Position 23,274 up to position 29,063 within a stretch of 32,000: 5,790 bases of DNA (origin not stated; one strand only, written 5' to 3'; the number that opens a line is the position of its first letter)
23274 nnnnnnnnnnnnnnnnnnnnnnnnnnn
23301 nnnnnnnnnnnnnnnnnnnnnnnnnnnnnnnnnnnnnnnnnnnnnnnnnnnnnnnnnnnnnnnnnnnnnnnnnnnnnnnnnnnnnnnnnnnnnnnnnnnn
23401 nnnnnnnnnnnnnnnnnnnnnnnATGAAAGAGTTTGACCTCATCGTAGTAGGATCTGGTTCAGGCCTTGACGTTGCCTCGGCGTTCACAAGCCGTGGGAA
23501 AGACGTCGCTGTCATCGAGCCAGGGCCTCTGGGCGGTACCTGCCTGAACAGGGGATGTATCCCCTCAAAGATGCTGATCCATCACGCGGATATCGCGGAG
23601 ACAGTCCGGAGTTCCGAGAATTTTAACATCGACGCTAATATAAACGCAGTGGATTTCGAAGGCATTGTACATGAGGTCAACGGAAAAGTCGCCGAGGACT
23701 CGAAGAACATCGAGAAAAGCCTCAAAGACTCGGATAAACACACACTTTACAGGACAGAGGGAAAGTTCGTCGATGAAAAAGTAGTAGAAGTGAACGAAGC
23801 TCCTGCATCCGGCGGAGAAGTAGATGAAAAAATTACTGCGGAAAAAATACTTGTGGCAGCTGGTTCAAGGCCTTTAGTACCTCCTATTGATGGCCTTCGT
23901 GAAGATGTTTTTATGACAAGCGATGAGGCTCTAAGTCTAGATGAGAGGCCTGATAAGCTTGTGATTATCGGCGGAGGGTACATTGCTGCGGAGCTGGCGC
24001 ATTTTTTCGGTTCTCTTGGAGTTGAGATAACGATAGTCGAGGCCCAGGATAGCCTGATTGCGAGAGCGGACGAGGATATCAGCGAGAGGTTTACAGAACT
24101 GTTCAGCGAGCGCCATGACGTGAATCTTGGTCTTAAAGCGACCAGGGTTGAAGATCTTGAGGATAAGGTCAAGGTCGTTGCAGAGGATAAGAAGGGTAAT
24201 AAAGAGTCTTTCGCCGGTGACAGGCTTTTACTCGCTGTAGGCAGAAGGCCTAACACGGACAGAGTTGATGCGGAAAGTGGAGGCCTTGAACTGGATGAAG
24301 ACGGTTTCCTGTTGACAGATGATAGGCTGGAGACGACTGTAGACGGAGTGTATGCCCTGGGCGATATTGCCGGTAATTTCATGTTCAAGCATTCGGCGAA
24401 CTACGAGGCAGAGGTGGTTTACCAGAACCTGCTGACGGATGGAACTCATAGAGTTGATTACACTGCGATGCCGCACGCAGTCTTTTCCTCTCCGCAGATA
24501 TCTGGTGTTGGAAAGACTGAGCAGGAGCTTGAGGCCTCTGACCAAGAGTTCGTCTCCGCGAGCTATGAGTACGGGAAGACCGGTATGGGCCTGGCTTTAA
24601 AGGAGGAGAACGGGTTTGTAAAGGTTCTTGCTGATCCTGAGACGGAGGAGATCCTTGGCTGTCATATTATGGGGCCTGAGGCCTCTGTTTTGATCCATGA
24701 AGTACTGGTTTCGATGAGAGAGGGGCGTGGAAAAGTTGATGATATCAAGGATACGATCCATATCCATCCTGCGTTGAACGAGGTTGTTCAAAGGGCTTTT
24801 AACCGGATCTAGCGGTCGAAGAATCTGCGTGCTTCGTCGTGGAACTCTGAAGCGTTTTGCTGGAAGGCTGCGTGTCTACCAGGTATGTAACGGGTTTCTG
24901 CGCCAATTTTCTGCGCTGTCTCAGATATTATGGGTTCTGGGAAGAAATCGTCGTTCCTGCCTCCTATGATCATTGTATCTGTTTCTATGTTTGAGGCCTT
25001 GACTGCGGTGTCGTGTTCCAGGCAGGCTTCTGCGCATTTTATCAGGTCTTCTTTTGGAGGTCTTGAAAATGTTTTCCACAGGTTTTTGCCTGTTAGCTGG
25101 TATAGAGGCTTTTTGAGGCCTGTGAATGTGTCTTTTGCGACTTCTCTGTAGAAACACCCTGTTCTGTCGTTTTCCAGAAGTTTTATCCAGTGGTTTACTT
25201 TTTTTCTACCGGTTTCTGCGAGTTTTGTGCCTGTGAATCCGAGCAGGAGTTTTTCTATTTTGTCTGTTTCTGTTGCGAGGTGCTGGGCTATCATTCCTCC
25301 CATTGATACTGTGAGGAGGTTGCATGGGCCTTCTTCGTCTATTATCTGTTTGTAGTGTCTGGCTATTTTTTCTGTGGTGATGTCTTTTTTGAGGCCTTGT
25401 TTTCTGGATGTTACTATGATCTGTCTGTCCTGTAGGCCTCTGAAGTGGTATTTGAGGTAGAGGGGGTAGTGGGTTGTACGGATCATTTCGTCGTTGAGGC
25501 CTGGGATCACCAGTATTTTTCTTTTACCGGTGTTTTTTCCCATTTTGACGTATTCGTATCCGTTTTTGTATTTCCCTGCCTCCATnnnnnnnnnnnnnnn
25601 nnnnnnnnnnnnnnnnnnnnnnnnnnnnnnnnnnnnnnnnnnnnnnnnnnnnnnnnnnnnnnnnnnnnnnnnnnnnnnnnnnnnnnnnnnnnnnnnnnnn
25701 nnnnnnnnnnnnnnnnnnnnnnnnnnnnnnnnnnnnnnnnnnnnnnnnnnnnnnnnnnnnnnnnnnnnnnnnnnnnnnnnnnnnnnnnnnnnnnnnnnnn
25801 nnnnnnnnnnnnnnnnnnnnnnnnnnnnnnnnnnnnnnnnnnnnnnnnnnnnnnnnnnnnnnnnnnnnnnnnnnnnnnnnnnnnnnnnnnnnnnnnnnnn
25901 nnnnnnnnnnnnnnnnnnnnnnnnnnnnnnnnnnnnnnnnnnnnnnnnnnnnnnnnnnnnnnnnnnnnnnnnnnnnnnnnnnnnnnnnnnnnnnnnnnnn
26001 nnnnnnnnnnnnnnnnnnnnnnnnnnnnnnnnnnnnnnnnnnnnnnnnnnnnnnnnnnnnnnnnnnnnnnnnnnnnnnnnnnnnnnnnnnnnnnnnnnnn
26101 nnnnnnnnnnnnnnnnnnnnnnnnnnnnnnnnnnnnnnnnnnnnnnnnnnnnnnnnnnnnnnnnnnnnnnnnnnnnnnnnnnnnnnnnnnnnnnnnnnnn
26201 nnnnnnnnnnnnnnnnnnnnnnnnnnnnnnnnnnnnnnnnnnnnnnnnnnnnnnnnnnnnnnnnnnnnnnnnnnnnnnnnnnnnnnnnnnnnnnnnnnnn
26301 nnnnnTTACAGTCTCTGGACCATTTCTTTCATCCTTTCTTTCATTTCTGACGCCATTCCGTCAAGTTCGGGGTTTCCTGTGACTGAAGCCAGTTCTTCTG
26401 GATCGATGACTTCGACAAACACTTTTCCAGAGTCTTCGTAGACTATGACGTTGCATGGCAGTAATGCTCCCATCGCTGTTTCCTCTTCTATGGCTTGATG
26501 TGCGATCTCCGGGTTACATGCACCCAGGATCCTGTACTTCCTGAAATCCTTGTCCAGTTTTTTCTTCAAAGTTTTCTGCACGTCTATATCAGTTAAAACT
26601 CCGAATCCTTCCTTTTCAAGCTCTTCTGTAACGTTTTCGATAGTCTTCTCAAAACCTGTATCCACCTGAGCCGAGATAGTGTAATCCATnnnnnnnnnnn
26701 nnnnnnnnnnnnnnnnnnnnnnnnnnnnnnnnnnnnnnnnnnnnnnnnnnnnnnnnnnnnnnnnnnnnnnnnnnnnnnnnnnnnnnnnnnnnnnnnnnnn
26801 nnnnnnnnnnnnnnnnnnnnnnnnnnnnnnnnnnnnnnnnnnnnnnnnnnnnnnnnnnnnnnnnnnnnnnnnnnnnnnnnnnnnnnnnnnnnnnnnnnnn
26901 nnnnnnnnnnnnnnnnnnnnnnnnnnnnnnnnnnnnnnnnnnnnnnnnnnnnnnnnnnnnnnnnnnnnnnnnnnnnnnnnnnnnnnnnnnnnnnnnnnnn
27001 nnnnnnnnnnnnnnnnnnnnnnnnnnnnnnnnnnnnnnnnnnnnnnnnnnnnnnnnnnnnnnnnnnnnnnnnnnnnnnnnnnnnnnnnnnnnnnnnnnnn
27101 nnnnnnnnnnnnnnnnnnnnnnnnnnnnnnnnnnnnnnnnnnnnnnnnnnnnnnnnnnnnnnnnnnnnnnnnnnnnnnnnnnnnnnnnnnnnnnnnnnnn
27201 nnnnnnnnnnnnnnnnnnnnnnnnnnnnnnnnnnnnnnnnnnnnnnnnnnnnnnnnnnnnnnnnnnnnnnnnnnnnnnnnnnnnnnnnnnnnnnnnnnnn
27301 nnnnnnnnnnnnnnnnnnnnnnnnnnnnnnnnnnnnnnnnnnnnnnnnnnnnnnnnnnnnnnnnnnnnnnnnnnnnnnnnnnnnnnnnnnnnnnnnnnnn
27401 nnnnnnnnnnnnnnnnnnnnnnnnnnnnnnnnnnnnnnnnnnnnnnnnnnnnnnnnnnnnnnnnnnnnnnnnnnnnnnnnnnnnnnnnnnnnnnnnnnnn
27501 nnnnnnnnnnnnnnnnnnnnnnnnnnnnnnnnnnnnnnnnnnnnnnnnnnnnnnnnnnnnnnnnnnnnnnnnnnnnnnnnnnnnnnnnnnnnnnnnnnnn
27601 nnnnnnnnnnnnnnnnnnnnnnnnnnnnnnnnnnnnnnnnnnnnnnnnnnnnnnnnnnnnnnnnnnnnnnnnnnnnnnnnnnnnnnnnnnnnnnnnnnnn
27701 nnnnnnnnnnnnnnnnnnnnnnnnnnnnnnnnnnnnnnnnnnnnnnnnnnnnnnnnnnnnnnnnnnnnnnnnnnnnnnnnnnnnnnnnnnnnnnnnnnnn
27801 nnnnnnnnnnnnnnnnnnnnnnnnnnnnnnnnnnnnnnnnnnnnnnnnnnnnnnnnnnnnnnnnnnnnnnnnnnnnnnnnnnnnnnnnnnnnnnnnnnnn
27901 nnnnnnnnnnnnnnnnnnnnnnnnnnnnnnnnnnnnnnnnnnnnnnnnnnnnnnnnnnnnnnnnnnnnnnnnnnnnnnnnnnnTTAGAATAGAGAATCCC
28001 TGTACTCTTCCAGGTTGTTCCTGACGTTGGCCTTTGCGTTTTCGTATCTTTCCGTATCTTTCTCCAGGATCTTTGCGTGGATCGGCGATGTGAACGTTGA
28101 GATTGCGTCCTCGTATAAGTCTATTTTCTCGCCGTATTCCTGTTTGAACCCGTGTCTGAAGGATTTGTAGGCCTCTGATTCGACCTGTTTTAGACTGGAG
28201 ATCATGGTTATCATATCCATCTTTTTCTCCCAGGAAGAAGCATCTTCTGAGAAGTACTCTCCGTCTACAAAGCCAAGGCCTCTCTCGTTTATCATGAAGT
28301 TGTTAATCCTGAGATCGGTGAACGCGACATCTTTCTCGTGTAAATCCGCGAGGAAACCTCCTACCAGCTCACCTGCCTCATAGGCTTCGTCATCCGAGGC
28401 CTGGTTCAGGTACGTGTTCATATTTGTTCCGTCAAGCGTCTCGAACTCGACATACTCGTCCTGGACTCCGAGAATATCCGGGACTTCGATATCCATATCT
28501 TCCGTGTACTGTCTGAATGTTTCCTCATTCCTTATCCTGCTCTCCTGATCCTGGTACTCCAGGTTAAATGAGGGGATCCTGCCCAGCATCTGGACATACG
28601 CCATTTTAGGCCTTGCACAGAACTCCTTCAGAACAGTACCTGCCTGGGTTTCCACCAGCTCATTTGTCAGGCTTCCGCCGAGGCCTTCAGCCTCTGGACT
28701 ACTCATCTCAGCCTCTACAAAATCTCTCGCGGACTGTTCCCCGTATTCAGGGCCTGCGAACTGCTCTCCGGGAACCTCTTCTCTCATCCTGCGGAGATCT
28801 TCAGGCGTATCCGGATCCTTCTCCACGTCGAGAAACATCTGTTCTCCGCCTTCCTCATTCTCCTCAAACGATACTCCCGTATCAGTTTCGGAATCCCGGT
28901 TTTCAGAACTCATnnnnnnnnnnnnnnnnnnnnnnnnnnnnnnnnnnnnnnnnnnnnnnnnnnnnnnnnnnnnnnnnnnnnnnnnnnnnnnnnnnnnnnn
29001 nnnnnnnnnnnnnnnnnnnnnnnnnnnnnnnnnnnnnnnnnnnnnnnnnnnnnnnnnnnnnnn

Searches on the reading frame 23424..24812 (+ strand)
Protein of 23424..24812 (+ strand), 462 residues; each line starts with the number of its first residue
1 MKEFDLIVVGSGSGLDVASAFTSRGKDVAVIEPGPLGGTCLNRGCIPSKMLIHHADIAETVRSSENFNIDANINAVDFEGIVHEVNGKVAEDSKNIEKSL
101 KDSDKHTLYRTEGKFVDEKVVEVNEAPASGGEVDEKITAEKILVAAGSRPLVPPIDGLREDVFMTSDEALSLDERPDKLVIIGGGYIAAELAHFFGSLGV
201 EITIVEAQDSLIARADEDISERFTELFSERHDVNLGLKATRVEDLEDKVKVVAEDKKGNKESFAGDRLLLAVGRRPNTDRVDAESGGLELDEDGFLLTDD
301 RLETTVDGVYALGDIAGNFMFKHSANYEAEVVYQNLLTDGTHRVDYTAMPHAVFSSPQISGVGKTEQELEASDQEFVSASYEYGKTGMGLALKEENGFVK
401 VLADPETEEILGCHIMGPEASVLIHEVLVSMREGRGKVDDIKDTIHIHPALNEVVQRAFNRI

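Call 3: search_protein_families(library=pfam, proteins=[window:23424-24812:+], max_evalue=0.01)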
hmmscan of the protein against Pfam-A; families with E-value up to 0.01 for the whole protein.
window:23424-24812:+ (462 aa): 7 families
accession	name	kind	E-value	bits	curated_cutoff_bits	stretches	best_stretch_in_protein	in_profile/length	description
PF07992.20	Pyr_redox_2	-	1.2e-58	199.2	26.1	1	4-328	1-290/291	Pyridine nucleotide-disulphide oxidoreductase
PF02852.28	Pyr_redox_dim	-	6.9e-26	91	25.3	1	349-458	1-109/110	Pyridine nucleotide-disulphide oxidoreductase, dimerisation domain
PF00070.33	Pyr_redox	-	6.8e-19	68.6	22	1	178-254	1-80/82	Pyridine nucleotide-disulphide oxidoreductase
PF13738.12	Pyr_redox_3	-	9e-13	48.6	30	1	135-313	121-305/305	Pyridine nucleotide-disulphide oxidoreductase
PF13434.12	Lys_Orn_oxgnase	-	7.3e-06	25.8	21.3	1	119-194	130-206/339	L-lysine 6-monooxygenase/L-ornithine 5-monooxygenase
PF02737.24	3HCDH_N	-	0.00057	20.3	22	1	179-230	2-53/180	3-hydroxyacyl-CoA dehydrogenase, NAD binding domain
PF13450.12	NAD_binding_8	-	0.004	17.8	21.9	0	181-213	1-33/68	NAD(P)-binding Rossmann-like domain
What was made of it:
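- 23424..24812 (+): Class-I pyridine-nucleotide disulfide oxidoreductase, 462 aa, Lpd/glutathione-reductase-like (CLNRGC redox pair, HPALNE near the C-terminus). Syntenic context; not shown to feed the relay. Pyr_redox_2 and Pyr_redox_dim (call 3).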

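Call 4: search_protein_families(library=ncbifam, proteins=[window:23424-24812:+], max_evalue=0.01)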
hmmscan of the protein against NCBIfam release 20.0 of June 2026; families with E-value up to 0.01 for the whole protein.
window:23424-24812:+ (462 aa): 56 families (the best 25 are shown)
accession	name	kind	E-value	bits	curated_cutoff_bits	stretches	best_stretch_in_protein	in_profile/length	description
NF004946.0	PRK06292.2-4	subfamily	1.8e-187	623.9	634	1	1-460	1-468/487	dihydrolipoyl dehydrogenase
NF004947.0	PRK06292.2-5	equivalog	4.6e-149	497.3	592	1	1-460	1-456/474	dihydrolipoyl dehydrogenase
NF005884.0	PRK07846.1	equivalog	1e-127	426.5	501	1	1-459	1-448/454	mycothione reductase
NF004944.0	PRK06292.2-2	equivalog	2e-114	382.8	619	1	1-461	1-451/460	dihydrolipoyl dehydrogenase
TIGR03452.1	mycothione_red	equivalog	7.7e-114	381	635.65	1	2-458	1-448/452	mycothione reductase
TIGR01350.1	lipoamide_DH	equivalog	5.9e-112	374.7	408.8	1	3-460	1-452/461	dihydrolipoyl dehydrogenase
TIGR02053.1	MerA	equivalog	6.6e-100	335.3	454.45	1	4-458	1-449/465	mercury(II) reductase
NF004992.0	PRK06370.1-4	equivalog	1.1e-94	317.5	629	1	2-456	3-449/459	FAD-containing oxidoreductase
NF004945.0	PRK06292.2-3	equivalog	1.2e-88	298.1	494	1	1-455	1-445/457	dihydrolipoyl dehydrogenase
NF004776.0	PRK06116.1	equivalog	3.3e-85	286.8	480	1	1-453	2-444/450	glutathione-disulfide reductase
NF004991.0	PRK06370.1-3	subfamily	7.6e-82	275.5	620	1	2-458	34-483/509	FAD-containing oxidoreductase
NF004943.0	PRK06292.2-1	equivalog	5.6e-80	269.3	432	1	1-460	1-453/456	dihydrolipoyl dehydrogenase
NF004990.0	PRK06370.1-1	equivalog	4.2e-77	259.8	842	1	2-456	3-449/459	FAD-containing oxidoreductase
NF003585.0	PRK05249.1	equivalog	9e-77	258.6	465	1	2-456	5-451/464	Si-specific NAD(P)(+) transhydrogenase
TIGR01424.1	gluta_reduc_2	equivalog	2.4e-76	257.1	606.05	1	3-453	2-440/446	glutathione-disulfide reductase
NF004939.0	PRK06292.1-1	equivalog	3e-75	253.7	435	1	2-460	4-456/476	dihydrolipoyl dehydrogenase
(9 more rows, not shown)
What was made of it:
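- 23424..24812 (+): Best NCBIfam model is PRK06292.2-4, 623.9 bits against a cut-off of 634 (call 4).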

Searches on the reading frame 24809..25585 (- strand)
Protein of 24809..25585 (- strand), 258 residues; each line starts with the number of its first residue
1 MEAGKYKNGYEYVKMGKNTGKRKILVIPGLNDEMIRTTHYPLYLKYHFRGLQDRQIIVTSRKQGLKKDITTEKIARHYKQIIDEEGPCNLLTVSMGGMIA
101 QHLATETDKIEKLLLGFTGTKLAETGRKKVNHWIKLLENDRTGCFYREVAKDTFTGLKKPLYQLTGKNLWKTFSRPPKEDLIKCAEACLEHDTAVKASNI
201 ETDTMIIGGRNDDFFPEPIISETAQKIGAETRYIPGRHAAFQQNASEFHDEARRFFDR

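Call 22: search_protein_families(library=pfam, proteins=[window:24809-25585:-], max_evalue=0.01)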
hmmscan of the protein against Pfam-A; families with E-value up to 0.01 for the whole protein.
window:24809-25585:- (258 aa): 1 family
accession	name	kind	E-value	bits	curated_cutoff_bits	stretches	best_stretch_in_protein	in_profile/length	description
PF00561.26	Abhydrolase_1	-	0.0066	16.6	25.8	0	89-241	72-241/245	alpha/beta hydrolase fold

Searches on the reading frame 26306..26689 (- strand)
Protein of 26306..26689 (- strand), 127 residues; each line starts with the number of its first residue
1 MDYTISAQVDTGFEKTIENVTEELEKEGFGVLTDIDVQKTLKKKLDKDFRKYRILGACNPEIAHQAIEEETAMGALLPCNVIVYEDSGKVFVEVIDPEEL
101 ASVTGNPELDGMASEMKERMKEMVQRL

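Call 22: search_protein_families(library=pfam, proteins=[window:26306-26689:-], max_evalue=0.01)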
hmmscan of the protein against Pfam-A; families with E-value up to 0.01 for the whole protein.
window:26306-26689:- (127 aa): 1 family
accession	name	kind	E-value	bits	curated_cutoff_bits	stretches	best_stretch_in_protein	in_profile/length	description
PF03625.19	DUF302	-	1.5e-27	95.7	23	1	35-97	1-63/63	Domain of unknown function DUF302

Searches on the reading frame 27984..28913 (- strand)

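Call 22: search_protein_families(library=pfam, proteins=[window:27984-28913:-], max_evalue=0.01)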
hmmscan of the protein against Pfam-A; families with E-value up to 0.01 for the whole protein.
window:27984-28913:- (309 aa): 1 family
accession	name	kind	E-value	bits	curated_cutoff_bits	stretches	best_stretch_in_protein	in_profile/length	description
PF01636.29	APH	-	0.0052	17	23.2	0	125-200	35-116/239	Phosphotransferase enzyme family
